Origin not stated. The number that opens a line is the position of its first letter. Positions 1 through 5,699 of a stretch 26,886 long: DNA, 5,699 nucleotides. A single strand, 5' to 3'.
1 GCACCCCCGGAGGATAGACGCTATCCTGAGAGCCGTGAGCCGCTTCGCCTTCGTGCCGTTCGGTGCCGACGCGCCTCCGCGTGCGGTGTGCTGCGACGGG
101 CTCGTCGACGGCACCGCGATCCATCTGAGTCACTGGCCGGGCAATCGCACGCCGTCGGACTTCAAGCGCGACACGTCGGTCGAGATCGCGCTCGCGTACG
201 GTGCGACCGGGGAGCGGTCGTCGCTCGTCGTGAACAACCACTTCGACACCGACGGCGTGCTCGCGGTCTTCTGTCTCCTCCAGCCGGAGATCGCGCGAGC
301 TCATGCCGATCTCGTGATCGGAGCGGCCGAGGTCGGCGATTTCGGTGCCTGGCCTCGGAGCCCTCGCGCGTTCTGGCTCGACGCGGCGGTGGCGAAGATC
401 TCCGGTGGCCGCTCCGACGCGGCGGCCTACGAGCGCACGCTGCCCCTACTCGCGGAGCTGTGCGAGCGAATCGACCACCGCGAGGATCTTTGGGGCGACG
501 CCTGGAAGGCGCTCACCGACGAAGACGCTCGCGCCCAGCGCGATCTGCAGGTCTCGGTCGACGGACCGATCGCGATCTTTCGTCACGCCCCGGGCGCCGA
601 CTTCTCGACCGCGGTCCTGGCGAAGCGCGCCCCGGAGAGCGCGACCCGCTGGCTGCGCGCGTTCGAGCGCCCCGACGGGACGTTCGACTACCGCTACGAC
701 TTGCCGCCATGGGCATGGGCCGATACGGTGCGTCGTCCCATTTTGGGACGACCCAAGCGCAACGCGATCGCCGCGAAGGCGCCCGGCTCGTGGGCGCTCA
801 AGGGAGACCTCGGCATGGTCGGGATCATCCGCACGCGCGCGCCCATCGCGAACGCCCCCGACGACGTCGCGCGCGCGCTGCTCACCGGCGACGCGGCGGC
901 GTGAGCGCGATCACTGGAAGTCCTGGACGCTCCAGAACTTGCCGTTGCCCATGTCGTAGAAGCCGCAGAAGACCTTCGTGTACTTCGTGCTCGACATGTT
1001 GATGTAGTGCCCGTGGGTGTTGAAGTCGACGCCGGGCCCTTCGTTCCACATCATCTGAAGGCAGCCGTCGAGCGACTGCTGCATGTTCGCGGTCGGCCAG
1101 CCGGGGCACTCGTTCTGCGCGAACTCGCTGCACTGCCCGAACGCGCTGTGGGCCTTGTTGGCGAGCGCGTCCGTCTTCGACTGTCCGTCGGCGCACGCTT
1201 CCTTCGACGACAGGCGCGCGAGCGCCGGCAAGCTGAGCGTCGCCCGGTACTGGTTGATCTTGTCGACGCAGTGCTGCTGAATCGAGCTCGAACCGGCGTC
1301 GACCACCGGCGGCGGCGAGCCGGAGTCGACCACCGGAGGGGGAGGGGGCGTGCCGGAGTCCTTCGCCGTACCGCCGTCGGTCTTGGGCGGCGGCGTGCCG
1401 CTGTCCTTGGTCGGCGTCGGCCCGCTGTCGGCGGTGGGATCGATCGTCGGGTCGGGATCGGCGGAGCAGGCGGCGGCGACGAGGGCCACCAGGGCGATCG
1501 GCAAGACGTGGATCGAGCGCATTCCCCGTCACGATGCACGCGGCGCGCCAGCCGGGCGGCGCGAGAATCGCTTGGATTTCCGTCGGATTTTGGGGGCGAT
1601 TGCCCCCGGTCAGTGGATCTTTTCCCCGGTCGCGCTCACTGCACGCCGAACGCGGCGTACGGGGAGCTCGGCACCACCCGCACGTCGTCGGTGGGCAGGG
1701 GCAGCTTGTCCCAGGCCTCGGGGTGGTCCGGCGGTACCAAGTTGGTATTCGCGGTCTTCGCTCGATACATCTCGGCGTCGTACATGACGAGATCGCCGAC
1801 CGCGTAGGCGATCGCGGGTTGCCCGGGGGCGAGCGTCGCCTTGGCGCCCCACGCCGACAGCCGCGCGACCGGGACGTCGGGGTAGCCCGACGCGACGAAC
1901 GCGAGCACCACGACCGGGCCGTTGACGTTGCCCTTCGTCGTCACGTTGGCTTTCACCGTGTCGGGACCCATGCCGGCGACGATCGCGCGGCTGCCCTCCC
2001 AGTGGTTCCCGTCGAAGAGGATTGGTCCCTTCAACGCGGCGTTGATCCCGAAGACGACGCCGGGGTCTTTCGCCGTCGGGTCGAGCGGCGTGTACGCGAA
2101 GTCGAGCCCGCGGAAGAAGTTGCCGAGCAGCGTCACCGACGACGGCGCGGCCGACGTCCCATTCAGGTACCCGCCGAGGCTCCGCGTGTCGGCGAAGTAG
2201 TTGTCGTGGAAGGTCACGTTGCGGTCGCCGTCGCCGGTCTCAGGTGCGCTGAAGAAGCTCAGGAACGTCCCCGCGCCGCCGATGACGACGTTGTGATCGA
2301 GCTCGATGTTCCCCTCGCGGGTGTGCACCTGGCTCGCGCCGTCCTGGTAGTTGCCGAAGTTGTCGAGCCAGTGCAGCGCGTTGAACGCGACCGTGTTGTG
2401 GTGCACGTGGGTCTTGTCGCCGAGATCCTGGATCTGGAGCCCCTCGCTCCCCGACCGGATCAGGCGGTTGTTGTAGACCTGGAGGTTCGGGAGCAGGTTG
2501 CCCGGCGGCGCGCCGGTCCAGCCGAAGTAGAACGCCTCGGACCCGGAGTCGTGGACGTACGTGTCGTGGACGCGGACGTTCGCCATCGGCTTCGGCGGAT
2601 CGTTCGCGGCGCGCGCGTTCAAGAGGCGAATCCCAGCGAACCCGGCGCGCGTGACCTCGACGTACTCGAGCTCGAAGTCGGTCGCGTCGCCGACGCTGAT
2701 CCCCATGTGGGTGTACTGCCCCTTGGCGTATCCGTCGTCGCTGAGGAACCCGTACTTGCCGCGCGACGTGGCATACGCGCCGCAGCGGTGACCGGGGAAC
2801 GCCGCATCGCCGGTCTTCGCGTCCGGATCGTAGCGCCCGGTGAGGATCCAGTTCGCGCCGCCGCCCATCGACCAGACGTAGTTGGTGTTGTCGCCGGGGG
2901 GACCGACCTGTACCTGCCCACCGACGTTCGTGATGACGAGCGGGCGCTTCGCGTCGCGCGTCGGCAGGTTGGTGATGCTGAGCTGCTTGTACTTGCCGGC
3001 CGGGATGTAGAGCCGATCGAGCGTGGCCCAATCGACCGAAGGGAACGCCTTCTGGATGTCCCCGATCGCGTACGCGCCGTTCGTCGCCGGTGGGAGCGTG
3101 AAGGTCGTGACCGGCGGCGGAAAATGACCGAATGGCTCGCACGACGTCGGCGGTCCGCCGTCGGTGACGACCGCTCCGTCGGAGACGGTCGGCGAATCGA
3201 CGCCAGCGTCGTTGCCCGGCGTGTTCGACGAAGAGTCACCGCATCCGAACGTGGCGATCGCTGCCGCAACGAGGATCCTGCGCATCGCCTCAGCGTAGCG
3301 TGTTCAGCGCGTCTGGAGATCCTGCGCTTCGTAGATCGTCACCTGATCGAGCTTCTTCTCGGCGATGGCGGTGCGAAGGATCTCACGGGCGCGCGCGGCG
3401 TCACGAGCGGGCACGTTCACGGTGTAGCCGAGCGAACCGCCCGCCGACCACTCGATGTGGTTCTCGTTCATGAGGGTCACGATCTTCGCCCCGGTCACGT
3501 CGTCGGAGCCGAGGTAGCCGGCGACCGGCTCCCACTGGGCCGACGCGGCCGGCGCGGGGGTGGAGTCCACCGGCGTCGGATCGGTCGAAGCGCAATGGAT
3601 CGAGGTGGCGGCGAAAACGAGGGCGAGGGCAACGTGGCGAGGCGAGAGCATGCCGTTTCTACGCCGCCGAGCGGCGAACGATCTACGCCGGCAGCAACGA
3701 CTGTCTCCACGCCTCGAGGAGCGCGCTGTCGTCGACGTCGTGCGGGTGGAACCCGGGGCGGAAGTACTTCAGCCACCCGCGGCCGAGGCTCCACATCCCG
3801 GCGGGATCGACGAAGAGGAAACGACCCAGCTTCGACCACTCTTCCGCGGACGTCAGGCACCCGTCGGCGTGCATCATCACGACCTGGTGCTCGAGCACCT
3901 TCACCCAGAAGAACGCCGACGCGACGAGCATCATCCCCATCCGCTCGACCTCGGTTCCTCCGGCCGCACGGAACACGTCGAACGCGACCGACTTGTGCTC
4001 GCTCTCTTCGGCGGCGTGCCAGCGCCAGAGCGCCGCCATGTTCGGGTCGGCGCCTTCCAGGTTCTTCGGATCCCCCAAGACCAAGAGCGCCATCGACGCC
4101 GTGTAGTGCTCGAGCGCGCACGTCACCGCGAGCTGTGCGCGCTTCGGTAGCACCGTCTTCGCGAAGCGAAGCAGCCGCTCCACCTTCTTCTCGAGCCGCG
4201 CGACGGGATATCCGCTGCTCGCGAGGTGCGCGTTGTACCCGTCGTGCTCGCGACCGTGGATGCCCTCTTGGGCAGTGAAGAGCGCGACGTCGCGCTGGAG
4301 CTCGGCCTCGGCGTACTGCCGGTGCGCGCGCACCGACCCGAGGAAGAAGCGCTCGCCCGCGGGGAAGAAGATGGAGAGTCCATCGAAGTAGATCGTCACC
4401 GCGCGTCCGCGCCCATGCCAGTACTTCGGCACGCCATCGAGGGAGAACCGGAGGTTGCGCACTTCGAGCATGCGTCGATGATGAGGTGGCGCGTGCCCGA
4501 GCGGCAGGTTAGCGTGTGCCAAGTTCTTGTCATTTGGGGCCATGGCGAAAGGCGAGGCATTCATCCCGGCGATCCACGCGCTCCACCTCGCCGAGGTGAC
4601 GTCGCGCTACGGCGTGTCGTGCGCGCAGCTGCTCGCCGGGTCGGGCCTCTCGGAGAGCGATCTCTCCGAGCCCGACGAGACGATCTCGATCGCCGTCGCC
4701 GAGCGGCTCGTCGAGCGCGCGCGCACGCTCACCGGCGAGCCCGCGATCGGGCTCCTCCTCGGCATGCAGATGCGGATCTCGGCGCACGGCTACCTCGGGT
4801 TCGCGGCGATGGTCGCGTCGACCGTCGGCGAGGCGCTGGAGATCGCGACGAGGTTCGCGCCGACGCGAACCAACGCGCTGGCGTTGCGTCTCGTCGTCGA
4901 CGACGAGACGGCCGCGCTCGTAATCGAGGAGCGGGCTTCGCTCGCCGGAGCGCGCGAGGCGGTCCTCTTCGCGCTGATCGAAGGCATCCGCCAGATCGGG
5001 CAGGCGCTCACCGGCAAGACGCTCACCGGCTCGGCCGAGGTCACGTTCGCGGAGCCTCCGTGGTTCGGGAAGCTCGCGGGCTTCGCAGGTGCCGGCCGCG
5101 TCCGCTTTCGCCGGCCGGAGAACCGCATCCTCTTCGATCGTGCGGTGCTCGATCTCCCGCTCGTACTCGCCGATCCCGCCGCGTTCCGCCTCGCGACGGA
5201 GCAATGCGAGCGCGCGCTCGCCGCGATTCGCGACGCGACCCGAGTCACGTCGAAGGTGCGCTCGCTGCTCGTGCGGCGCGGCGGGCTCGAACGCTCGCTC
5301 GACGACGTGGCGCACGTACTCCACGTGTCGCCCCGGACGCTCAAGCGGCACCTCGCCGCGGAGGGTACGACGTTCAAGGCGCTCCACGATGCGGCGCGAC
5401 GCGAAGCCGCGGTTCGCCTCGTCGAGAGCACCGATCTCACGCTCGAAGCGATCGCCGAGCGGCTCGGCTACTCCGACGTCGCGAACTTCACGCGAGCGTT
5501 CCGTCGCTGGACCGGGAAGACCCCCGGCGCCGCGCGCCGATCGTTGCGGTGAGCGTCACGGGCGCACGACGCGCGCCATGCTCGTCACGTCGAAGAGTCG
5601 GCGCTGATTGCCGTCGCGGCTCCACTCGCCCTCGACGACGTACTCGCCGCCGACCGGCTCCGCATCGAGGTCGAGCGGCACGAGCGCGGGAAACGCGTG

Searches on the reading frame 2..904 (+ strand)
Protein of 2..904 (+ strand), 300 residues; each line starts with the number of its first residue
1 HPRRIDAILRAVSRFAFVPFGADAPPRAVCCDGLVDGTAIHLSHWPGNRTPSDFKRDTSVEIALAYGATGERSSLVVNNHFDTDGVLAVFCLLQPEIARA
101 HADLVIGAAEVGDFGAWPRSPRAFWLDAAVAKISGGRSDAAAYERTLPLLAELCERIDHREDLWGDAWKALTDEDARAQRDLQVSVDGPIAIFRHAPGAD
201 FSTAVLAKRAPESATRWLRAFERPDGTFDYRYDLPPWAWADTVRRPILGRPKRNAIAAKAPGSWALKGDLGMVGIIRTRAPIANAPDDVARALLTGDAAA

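Call 72: search_protein_families(library=pfam, proteins=[window:2-904:+], max_evalue=0.001)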
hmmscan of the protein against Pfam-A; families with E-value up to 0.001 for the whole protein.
window:2-904:+ (300 aa): 1 family
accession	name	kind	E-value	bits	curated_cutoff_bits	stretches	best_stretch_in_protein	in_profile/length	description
PF20392.3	DUF6687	-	7.9e-37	127.6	27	1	14-258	2-265/339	Family of unknown function (DUF6687)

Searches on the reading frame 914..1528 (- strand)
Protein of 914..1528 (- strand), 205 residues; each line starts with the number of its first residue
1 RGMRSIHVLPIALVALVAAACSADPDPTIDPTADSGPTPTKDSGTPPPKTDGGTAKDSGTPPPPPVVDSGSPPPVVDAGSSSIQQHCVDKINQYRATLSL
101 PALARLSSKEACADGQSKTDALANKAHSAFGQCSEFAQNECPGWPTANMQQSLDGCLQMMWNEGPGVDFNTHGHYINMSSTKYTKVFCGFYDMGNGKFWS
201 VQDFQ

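Call 72: search_protein_families(library=pfam, proteins=[window:914-1528:-], max_evalue=0.001)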
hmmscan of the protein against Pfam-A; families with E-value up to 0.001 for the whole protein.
window:914-1528:- (205 aa): 1 family
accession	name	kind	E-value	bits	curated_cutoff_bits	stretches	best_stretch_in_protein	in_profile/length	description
PF00188.32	CAP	-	1.5e-07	32.7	21.1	1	88-204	1-117/117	Cysteine-rich secretory protein family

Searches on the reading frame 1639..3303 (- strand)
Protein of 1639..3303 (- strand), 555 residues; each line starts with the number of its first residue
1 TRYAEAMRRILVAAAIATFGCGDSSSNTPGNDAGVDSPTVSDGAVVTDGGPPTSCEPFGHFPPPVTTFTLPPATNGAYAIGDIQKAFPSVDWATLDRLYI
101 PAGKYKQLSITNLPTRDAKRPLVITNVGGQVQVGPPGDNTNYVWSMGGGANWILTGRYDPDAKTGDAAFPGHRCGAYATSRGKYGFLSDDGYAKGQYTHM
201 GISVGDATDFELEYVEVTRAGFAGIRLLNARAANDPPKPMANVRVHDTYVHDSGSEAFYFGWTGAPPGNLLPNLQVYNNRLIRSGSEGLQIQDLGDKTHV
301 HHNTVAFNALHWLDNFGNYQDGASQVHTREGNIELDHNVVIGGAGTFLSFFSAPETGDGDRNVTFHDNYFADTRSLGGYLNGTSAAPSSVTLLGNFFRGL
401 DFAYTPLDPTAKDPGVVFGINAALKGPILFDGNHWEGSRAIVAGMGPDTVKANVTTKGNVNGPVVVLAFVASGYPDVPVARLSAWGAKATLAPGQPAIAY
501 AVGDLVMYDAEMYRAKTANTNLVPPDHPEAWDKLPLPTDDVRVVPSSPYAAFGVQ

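Call 72: search_protein_families(library=pfam, proteins=[window:1639-3303:-], max_evalue=0.001)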
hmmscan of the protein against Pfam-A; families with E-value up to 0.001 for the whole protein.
window:1639-3303:- (555 aa): 1 family
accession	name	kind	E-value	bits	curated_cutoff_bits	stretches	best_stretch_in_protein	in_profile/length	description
PF13229.12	Beta_helix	-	1e-06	28.9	25.9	1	199-368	23-156/158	Right handed beta helix region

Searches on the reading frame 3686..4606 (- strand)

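Call 72: search_protein_families(library=pfam, proteins=[window:3686-4606:-], max_evalue=0.001)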
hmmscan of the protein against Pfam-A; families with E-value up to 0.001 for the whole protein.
window:3686-4606:- (307 aa): 1 family
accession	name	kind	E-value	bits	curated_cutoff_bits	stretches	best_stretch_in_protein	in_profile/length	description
PF10118.14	Metal_hydrol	-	6.4e-77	259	33.2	1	49-292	2-247/247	Predicted metal-dependent hydrolase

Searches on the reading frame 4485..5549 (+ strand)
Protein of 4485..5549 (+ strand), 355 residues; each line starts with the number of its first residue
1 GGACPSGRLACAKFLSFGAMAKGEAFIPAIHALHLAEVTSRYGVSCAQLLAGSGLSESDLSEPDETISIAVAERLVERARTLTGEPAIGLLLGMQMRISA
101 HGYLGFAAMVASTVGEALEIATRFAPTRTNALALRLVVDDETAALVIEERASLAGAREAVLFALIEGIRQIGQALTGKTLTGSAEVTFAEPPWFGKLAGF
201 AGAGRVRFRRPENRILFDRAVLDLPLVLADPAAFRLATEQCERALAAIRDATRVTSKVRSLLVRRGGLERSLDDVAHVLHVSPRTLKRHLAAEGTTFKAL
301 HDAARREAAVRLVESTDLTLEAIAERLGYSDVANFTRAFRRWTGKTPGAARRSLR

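Call 72: search_protein_families(library=pfam, proteins=[window:4485-5549:+], max_evalue=0.001)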
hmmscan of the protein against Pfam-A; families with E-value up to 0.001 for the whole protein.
window:4485-5549:+ (355 aa): 4 families
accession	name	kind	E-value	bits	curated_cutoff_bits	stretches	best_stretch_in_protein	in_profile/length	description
PF12625.12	Arabinose_bd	-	6.5e-33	114.8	27.6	1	43-226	1-185/185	Arabinose-binding domain of AraC transcription regulator, N-term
PF12833.13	HTH_18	-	3.9e-20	72.4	33.6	1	276-352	2-79/80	Helix-turn-helix domain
PF00165.29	HTH_AraC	-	1.2e-12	48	26.6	1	315-351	6-41/42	Bacterial regulatory helix-turn-helix proteins, AraC family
PF20432.4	Xre-like-HTH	-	9.7e-05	23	25.8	0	271-298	25-51/63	Antitoxin Xre-like helix-turn-helix domain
